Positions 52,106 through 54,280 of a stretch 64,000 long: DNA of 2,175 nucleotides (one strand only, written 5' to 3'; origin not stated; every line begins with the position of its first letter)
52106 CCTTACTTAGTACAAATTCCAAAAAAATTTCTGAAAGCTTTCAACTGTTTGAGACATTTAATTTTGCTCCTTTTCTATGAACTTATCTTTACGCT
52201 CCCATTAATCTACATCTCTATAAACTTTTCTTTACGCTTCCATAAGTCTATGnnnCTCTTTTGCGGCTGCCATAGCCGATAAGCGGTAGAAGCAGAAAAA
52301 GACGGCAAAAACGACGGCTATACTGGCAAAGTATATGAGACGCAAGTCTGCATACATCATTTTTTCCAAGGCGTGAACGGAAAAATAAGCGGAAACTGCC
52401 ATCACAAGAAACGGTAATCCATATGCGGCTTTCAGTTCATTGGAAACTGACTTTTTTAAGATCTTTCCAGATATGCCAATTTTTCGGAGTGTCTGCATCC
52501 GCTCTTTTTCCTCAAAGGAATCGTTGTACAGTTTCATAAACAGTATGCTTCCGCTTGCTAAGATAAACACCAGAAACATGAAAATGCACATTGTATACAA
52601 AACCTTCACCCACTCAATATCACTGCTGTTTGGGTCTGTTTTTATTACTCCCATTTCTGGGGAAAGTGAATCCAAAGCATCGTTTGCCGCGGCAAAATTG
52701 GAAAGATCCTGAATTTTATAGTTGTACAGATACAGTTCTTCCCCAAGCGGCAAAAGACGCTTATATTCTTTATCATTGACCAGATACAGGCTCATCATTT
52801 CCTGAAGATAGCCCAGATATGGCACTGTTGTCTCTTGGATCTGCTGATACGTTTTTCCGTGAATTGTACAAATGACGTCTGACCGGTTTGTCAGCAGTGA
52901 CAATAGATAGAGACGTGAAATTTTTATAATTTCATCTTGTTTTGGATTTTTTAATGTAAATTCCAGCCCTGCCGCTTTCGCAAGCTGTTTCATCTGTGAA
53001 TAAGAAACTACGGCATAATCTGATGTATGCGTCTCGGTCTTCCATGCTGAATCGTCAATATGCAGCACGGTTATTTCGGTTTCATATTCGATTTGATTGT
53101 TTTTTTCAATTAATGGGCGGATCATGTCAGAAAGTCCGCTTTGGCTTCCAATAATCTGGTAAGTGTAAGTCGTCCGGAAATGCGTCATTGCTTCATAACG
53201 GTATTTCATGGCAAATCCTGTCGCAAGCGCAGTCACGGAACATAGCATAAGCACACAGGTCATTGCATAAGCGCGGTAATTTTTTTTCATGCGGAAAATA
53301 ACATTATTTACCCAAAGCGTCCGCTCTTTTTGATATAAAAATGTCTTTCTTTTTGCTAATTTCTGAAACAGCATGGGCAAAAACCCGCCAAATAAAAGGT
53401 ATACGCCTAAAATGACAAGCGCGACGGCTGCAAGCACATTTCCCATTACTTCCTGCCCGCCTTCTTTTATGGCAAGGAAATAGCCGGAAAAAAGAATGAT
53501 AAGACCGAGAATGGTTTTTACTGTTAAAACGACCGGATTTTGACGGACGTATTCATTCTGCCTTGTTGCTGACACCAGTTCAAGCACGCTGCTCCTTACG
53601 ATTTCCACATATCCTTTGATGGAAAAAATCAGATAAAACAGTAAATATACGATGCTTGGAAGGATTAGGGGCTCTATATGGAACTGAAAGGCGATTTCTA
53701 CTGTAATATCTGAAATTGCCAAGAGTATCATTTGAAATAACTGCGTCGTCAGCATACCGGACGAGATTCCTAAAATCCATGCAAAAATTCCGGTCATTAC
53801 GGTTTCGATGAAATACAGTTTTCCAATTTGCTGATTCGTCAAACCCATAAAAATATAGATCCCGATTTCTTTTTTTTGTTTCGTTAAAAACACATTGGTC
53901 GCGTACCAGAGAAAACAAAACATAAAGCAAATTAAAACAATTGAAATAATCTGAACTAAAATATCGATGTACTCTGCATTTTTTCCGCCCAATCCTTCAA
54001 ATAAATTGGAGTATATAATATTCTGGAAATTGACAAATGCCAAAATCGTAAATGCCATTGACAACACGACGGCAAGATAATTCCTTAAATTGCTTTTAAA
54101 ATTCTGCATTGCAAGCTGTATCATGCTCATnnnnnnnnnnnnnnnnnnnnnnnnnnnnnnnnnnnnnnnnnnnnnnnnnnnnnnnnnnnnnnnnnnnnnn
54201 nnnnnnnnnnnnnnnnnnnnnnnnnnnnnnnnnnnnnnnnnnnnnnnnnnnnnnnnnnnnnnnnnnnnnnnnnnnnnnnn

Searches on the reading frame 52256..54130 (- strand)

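Call 78: search_protein_families(library=pfam, proteins=[window:52256-54130:-], max_evalue=0.00001)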
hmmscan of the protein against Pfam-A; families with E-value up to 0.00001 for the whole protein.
window:52256-54130:- (625 aa): 1 family
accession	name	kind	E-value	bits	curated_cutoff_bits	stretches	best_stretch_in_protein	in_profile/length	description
PF02687.27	FtsX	-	6.9e-10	39.5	25.5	1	61-171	2-109/120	FtsX-like permease C-terminal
